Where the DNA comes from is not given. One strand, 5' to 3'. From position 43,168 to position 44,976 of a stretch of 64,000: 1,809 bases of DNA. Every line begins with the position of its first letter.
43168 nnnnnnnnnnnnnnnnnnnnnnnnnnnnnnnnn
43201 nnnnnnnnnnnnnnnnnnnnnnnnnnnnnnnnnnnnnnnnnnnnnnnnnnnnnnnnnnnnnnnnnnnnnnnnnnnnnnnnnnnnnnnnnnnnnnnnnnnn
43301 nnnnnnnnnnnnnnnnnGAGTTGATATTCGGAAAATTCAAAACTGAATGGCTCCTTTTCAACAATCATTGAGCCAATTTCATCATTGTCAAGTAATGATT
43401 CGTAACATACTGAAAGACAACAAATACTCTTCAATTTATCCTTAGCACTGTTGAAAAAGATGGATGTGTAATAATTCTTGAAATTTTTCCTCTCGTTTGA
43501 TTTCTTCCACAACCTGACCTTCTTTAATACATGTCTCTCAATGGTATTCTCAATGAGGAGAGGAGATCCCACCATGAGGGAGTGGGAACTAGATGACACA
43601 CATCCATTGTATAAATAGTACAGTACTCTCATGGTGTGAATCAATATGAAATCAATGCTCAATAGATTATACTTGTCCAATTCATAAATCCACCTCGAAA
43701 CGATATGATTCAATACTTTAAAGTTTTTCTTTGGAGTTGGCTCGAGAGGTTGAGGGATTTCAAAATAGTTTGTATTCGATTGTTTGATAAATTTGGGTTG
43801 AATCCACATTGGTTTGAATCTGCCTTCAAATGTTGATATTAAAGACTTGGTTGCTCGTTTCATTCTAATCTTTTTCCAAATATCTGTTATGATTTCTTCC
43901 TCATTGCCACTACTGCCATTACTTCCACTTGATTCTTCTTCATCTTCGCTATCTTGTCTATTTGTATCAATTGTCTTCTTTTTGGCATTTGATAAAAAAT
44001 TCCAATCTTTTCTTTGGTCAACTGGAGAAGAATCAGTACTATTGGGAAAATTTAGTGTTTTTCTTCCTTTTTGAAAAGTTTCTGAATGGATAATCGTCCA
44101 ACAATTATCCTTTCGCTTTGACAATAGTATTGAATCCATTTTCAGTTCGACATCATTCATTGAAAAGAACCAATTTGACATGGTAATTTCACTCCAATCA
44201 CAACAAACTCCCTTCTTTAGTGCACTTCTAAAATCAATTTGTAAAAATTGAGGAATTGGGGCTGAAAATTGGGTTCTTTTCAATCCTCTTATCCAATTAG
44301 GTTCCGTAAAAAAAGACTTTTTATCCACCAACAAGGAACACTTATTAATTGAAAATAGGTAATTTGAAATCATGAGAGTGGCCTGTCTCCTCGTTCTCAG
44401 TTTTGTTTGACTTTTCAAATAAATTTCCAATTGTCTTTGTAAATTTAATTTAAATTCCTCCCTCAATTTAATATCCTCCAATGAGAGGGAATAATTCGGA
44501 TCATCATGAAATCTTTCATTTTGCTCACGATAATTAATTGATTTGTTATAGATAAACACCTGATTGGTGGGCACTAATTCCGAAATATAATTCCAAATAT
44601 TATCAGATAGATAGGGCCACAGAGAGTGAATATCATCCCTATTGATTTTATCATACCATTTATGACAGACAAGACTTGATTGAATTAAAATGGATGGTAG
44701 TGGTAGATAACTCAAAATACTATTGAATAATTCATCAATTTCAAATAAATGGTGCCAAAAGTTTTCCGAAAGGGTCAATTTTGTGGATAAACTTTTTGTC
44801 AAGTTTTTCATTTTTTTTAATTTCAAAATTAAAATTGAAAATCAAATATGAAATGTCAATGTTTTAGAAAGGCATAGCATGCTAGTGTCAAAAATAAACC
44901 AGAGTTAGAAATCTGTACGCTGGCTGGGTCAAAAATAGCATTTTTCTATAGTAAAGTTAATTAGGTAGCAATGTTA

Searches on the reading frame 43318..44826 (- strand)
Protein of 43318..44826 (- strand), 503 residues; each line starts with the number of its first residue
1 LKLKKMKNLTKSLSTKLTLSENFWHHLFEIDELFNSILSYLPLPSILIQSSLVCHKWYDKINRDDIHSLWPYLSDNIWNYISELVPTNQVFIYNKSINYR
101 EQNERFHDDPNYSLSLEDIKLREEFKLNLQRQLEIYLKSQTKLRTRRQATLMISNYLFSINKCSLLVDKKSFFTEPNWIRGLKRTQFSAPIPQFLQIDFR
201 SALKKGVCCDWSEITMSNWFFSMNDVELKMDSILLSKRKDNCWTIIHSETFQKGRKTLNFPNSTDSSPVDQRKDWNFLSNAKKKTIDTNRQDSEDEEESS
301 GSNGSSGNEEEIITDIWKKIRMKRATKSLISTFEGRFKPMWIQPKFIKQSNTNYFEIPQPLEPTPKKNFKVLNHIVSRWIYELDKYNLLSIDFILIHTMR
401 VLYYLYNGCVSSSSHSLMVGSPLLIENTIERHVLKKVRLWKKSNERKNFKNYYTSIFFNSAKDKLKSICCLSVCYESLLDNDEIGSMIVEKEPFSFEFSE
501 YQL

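Call 80: search_protein_families(library=pfam, proteins=[window:43318-44826:-], max_evalue=0.001)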
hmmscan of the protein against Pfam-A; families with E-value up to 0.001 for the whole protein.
window:43318-44826:- (503 aa): 2 families
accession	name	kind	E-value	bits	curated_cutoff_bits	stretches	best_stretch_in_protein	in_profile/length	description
PF00646.38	F-box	-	8.2e-06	26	20.5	1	31-67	6-41/43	F-box domain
PF12937.12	F-box-like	-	0.00041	20.5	24.3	1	31-64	6-38/47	F-box-like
